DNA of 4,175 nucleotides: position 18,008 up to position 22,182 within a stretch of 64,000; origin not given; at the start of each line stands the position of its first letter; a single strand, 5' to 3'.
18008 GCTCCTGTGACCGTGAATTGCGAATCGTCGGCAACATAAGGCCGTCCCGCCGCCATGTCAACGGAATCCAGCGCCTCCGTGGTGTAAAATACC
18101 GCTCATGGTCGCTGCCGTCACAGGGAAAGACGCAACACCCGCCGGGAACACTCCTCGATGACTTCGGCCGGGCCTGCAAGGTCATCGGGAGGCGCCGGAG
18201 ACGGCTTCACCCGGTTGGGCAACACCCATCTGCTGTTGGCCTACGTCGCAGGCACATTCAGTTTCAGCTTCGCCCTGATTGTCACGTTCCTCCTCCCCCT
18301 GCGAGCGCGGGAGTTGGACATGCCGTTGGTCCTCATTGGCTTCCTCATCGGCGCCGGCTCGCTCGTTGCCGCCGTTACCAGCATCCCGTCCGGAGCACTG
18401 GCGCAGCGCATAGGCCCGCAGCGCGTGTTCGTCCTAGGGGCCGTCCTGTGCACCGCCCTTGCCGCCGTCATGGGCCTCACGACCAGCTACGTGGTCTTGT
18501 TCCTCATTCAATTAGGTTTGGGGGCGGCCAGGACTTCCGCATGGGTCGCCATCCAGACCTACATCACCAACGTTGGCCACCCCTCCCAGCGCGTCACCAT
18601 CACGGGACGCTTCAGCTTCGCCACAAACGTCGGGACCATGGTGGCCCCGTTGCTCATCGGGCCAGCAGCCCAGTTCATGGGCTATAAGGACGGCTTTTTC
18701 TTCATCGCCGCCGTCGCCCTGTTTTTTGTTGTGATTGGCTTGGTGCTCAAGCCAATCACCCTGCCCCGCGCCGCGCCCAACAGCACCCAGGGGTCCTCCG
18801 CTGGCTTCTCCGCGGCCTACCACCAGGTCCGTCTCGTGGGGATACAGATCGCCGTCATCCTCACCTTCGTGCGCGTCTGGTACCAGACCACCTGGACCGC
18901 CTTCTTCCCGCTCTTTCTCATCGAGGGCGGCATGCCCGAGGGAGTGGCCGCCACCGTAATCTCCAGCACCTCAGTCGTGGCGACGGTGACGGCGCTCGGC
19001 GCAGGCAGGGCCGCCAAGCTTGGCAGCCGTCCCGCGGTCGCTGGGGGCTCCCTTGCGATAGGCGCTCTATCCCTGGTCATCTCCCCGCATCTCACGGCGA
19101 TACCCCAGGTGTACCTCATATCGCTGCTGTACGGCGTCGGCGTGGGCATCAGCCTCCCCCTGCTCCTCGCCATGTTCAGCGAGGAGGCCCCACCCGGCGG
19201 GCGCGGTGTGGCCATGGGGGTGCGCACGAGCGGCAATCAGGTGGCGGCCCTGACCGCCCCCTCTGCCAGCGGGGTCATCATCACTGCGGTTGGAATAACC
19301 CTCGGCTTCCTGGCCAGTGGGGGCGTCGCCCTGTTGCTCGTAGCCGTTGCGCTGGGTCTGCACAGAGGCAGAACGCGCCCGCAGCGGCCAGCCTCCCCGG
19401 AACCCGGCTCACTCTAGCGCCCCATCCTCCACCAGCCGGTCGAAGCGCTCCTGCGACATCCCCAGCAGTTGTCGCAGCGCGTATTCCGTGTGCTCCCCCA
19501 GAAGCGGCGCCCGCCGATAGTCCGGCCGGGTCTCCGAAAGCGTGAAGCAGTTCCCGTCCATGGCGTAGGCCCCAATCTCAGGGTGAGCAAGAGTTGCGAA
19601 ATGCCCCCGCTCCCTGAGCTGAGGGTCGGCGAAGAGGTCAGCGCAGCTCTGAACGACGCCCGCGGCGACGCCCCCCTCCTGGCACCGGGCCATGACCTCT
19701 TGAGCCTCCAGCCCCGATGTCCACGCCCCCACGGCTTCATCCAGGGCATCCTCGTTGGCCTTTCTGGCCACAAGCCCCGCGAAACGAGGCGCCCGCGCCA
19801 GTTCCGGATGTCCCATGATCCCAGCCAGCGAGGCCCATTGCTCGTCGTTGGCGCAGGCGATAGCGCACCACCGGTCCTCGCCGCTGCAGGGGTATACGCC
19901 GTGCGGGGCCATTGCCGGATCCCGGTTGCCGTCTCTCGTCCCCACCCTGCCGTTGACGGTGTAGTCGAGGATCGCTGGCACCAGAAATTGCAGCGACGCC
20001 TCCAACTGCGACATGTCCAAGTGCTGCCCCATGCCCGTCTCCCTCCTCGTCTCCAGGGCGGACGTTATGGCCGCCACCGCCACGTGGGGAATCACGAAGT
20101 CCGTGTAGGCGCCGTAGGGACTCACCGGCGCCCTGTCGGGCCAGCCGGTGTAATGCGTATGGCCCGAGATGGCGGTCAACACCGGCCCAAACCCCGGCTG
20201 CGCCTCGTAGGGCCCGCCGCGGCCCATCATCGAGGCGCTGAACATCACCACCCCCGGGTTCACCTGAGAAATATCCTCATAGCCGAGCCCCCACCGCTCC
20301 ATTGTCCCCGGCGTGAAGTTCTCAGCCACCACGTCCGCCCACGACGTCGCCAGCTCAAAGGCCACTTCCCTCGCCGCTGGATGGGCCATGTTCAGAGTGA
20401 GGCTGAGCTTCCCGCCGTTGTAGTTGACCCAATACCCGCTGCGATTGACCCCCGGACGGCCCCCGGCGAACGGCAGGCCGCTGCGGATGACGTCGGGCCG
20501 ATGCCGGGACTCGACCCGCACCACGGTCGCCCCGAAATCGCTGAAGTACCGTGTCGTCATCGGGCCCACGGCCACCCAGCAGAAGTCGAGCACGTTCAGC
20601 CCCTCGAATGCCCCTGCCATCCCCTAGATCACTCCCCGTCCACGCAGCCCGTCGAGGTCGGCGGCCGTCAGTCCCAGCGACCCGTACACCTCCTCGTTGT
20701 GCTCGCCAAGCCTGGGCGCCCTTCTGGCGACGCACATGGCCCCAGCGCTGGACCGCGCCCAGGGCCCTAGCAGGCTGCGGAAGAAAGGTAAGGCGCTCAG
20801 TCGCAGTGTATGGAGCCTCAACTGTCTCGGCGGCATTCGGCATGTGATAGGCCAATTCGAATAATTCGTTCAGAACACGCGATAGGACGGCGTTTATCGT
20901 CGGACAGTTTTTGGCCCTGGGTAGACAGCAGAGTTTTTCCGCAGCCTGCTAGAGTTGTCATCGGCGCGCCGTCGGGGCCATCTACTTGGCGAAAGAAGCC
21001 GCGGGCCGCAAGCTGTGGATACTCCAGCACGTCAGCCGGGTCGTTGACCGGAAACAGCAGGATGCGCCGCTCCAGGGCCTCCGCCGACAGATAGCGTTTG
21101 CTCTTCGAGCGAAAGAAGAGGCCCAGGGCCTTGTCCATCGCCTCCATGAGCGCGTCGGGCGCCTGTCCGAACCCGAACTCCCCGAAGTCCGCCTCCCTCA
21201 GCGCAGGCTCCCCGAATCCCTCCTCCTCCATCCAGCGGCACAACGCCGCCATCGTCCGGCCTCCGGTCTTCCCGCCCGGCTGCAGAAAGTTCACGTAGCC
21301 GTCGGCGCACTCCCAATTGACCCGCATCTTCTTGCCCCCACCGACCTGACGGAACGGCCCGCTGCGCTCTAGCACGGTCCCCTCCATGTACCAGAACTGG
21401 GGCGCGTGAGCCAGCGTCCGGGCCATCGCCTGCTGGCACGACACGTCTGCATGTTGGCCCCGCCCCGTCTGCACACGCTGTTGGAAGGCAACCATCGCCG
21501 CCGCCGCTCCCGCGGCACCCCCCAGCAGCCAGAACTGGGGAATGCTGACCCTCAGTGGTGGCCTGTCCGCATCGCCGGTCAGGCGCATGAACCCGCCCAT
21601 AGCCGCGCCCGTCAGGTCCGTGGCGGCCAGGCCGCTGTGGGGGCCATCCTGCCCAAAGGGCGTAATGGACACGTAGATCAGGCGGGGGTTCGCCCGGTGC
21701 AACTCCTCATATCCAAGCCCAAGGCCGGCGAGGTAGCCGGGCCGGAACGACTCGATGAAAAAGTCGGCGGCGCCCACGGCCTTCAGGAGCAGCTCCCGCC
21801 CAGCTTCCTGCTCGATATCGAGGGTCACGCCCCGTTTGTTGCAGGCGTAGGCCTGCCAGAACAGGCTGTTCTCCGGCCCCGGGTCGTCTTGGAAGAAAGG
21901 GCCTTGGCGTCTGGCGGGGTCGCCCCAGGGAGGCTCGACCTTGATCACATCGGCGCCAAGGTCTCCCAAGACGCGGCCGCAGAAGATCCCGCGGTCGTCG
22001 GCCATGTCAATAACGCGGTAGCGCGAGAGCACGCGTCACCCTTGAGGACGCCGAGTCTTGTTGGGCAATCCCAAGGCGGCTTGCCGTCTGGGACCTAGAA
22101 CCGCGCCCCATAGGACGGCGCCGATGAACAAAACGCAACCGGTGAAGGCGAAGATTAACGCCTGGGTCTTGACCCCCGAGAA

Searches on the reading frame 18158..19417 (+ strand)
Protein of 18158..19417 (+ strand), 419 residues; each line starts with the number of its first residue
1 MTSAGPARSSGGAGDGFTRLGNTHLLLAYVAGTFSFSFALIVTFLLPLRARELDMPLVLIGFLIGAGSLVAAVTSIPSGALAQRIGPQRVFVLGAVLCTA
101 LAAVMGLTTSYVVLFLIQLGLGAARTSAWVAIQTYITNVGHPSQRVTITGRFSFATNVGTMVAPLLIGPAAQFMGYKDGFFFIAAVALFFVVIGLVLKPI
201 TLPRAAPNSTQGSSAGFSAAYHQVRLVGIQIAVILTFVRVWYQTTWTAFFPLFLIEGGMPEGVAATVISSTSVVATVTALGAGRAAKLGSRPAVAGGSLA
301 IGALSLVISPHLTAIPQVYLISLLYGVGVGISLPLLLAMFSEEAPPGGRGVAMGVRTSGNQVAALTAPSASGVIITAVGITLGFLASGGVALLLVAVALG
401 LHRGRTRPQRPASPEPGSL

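Call 18: search_protein_families(library=pfam, max_evalue=0.000001, proteins=[window:18158-19417:+])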
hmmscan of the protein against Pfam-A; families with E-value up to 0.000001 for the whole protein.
window:18158-19417:+ (419 aa): 1 family
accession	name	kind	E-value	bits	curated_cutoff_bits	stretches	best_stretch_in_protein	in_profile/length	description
PF07690.21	MFS_1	-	1.7e-42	146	33.4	2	32-363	6-342/347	Major Facilitator Superfamily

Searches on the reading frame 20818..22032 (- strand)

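Call 18: search_protein_families(library=pfam, max_evalue=0.000001, proteins=[window:20818-22032:-])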
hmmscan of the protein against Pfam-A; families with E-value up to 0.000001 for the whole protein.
window:20818-22032:- (404 aa): 1 family
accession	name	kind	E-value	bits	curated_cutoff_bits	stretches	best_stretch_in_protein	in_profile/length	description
PF02515.22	CoA_transf_3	-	2e-75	254.6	23.3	1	5-360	4-341/366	CoA-transferase family III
